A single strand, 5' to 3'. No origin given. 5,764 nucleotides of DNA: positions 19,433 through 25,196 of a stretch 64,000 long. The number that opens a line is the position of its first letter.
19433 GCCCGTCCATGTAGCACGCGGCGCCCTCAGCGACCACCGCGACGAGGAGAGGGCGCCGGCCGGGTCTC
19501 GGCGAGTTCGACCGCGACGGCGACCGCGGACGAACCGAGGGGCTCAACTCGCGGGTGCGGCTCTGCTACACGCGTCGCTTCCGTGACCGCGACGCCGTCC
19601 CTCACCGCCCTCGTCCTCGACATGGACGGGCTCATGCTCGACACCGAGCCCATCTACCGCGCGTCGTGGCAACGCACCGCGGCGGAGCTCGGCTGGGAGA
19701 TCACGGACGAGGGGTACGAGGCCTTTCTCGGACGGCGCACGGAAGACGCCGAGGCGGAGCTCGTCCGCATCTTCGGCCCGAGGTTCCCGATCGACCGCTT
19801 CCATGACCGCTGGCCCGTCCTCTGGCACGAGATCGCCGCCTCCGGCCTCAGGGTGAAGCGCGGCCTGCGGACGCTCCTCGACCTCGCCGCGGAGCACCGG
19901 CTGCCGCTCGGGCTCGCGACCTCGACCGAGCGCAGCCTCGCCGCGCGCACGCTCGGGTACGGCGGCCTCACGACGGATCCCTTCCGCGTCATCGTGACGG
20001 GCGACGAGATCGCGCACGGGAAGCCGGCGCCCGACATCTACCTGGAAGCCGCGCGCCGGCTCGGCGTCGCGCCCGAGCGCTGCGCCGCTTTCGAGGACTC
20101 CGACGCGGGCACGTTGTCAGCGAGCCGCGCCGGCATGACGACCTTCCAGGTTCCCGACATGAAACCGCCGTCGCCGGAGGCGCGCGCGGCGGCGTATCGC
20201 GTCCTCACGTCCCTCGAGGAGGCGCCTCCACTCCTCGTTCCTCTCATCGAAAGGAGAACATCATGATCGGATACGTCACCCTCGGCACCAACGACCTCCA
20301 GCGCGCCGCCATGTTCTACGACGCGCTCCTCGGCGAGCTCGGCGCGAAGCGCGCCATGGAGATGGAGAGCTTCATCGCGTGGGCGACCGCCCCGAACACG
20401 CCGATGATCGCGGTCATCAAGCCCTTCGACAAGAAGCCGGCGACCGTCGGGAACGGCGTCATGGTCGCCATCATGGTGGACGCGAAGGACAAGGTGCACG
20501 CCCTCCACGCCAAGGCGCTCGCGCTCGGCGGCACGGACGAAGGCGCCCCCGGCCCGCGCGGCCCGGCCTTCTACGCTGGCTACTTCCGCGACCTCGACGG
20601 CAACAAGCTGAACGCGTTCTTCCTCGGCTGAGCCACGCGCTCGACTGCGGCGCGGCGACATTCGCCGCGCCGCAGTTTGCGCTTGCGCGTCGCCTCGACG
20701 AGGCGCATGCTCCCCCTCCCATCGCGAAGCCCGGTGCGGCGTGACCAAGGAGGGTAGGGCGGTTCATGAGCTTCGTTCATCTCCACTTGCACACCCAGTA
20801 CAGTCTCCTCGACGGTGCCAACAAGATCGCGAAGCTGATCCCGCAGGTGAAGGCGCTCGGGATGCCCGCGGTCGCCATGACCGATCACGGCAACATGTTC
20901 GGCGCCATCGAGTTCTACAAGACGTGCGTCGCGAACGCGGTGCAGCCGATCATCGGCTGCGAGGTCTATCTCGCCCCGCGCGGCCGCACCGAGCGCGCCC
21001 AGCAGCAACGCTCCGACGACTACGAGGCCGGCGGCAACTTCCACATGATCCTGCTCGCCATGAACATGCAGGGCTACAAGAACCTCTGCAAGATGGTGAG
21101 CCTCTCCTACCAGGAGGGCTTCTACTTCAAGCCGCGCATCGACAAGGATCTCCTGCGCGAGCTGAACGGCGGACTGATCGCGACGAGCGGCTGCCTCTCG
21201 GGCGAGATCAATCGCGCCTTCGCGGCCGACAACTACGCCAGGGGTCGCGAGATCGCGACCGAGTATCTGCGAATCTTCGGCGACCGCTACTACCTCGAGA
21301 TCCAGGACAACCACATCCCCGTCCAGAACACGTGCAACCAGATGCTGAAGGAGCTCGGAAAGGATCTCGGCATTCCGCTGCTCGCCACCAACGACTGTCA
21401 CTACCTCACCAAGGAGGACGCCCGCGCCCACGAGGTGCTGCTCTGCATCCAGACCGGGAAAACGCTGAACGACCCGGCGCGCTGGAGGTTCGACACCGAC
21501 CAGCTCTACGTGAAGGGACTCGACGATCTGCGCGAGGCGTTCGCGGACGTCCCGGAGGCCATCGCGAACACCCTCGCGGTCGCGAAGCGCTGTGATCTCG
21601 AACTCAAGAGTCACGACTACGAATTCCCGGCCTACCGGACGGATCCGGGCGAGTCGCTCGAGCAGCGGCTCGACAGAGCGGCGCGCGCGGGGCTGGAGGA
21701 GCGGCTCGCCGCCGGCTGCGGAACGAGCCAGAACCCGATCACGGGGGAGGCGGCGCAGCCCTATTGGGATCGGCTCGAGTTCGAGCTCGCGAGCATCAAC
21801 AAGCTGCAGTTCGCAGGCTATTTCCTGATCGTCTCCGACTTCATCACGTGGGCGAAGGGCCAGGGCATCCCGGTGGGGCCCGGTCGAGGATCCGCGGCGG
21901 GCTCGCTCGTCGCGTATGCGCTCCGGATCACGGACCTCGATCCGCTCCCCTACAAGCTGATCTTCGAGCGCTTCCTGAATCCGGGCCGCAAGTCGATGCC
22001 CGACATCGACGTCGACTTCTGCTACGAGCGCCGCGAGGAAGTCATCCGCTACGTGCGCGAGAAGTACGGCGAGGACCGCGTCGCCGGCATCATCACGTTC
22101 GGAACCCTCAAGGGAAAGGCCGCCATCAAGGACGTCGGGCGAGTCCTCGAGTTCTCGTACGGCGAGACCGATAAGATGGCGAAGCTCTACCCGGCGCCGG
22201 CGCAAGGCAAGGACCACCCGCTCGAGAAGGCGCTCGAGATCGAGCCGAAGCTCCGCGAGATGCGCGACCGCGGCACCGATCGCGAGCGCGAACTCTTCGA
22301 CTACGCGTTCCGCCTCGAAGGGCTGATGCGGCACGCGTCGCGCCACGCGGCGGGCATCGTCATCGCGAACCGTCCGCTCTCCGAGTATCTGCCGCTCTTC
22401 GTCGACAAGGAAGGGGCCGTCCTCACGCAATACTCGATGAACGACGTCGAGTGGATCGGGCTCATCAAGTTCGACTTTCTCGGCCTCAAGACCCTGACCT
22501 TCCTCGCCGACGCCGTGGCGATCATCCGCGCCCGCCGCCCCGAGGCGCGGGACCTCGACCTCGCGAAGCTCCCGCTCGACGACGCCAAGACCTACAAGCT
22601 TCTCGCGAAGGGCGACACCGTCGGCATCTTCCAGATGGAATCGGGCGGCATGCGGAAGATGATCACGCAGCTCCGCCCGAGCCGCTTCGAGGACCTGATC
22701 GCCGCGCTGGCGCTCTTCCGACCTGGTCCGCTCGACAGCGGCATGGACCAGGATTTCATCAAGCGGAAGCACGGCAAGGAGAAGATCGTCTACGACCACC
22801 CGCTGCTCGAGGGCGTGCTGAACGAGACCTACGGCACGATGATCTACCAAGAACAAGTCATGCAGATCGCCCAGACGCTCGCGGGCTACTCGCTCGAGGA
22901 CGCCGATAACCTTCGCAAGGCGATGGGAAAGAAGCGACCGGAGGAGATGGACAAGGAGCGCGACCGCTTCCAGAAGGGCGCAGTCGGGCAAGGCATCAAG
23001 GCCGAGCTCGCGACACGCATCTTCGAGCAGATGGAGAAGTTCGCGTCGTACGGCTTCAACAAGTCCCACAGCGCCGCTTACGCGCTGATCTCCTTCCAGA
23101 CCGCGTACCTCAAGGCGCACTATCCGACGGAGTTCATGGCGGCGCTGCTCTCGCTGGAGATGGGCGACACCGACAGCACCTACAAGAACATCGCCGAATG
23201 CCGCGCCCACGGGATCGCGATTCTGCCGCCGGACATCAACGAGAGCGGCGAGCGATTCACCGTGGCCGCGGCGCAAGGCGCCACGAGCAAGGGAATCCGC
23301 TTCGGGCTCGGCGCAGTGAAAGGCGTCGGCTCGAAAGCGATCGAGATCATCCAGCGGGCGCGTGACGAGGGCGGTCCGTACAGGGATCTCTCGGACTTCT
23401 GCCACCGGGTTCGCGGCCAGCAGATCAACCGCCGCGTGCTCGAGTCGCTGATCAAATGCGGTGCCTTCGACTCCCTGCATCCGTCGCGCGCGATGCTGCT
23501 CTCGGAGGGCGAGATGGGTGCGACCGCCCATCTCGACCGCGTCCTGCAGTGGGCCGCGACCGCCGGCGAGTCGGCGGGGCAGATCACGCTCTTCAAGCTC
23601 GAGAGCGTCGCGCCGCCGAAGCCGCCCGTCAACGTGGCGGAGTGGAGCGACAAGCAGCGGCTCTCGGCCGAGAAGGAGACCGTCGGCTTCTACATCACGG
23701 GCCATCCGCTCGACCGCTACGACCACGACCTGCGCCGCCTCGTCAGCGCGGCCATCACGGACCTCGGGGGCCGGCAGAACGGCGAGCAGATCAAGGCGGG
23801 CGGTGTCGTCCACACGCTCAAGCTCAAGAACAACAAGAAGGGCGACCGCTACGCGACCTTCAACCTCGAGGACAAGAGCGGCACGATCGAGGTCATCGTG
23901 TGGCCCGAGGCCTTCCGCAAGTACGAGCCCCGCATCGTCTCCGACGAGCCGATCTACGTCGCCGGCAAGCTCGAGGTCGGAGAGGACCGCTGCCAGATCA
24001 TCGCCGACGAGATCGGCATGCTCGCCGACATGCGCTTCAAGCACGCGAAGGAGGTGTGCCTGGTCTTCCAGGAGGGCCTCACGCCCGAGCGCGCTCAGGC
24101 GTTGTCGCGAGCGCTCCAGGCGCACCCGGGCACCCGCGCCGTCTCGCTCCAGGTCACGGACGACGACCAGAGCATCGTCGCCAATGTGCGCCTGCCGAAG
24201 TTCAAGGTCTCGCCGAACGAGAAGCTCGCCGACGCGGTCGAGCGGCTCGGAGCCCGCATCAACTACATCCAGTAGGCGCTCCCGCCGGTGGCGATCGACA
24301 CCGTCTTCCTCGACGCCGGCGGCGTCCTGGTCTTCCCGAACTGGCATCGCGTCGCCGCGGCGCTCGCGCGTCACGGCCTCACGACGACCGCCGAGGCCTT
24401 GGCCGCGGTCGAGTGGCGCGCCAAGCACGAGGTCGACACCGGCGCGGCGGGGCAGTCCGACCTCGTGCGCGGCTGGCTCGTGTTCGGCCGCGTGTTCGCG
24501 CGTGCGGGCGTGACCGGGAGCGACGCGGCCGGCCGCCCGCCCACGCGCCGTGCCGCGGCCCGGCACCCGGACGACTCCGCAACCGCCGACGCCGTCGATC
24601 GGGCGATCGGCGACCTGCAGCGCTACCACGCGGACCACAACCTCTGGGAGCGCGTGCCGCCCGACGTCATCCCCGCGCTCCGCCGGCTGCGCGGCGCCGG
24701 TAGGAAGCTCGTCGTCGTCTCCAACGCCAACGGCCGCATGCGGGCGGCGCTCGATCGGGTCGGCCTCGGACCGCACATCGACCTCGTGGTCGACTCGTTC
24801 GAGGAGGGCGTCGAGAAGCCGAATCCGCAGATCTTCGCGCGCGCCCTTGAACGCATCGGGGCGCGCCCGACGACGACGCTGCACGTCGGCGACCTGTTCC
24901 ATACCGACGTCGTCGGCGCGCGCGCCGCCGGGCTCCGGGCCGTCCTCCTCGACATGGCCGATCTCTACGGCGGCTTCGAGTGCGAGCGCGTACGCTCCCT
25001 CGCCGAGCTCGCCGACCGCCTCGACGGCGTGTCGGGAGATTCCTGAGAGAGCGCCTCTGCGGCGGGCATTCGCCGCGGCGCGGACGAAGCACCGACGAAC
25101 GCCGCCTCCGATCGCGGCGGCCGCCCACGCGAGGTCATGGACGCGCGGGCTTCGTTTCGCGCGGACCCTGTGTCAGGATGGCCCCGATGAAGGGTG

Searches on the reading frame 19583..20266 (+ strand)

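Call 88: search_protein_families(library=pfam, proteins=[window:19583-20266:+], max_evalue=0.00001)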
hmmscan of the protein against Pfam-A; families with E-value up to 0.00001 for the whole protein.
window:19583-20266:+ (227 aa): 2 families
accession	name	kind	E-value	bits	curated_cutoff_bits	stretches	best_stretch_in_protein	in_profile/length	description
PF13419.12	HAD_2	-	1.6e-24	87.5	23.8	1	11-189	2-177/178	Haloacid dehalogenase-like hydrolase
PF00702.32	Hydrolase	-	5.1e-22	79.6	26.4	1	9-184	3-191/191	haloacid dehalogenase-like hydrolase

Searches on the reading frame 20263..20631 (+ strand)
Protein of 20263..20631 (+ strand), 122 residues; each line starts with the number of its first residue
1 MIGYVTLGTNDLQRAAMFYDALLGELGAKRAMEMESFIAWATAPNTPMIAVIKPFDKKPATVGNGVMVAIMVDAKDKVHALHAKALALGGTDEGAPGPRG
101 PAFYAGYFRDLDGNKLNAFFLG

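Call 88: search_protein_families(library=pfam, proteins=[window:20263-20631:+], max_evalue=0.00001)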
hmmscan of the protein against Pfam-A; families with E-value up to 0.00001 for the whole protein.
window:20263-20631:+ (122 aa): 2 families
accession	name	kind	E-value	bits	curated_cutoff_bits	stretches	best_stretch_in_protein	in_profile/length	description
PF00903.31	Glyoxalase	-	3.9e-08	34.1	20.6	1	2-116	2-119/121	Glyoxalase/Bleomycin resistance protein/Dioxygenase superfamily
PF18029.7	Glyoxalase_6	-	2.2e-06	28.7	23.6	1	5-116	2-103/106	Glyoxalase-like domain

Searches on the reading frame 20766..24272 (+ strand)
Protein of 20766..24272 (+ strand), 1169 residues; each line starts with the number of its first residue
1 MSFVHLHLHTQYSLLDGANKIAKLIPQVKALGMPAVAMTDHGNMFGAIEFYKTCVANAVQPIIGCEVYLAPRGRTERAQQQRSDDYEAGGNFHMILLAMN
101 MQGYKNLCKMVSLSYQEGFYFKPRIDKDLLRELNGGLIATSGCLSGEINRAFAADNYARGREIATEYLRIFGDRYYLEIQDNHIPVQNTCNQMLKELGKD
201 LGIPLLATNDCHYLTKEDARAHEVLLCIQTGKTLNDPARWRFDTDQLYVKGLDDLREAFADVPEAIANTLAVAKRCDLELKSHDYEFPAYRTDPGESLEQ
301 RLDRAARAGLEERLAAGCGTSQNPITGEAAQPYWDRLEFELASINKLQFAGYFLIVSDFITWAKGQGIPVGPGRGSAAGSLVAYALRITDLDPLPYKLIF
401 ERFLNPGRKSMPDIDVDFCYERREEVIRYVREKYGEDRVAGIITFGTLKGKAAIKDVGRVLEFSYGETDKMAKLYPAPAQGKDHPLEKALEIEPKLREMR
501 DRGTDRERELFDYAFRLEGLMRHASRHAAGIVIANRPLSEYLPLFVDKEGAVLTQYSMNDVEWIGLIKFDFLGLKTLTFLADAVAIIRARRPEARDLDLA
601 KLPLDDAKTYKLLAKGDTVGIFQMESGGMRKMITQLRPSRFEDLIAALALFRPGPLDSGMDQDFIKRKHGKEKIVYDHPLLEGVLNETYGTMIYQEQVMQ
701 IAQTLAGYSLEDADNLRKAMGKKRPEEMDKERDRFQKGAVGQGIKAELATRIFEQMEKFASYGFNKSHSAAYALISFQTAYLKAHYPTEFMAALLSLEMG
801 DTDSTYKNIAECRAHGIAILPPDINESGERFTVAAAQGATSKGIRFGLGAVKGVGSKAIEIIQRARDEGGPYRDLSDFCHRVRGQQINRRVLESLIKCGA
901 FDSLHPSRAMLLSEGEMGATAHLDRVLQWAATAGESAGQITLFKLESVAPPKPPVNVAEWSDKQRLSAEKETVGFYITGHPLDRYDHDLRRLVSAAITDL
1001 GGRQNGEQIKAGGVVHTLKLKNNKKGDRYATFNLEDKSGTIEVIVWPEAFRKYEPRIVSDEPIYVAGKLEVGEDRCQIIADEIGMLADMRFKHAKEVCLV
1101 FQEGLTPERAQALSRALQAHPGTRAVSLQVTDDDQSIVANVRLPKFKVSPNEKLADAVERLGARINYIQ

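Call 26: search_protein_families(library=pfam, proteins=[window:20766-24272:+], max_evalue=0.001)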
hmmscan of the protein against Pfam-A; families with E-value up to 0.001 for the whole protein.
window:20766-24272:+ (1169 aa): 5 families
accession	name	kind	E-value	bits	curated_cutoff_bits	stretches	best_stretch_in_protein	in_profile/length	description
PF07733.18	DNA_pol3_alpha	-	3.2e-95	319.1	23.9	1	302-573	3-260/260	Bacterial DNA polymerase III alpha NTPase domain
PF17657.6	DNA_pol3_finger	-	2e-65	219.6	22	1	576-742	1-165/166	Bacterial DNA polymerase III alpha subunit finger domain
PF02811.25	PHP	-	7.5e-58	195.9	26.4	1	5-181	1-163/164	PHP domain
PF14579.12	HHH_6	-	2.8e-31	108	25.6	1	816-909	1-88/90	Helix-hairpin-helix motif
PF01336.31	tRNA_anti-codon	-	5.1e-10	39.6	27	1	1013-1083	5-72/75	OB-fold nucleic acid binding domain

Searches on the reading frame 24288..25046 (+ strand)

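Call 88: search_protein_families(library=pfam, proteins=[window:24288-25046:+], max_evalue=0.00001)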
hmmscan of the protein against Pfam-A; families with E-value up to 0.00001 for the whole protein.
window:24288-25046:+ (252 aa): 3 families
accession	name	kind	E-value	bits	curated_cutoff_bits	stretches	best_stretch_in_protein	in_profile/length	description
PF00702.32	Hydrolase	-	1.5e-22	81.4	26.4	1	3-215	1-191/191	haloacid dehalogenase-like hydrolase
PF13242.12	Hydrolase_like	-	1.3e-11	44.7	22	1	176-221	3-48/75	HAD-hyrolase-like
PF13419.12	HAD_2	-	3e-11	44.2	23.8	1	114-219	70-176/178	Haloacid dehalogenase-like hydrolase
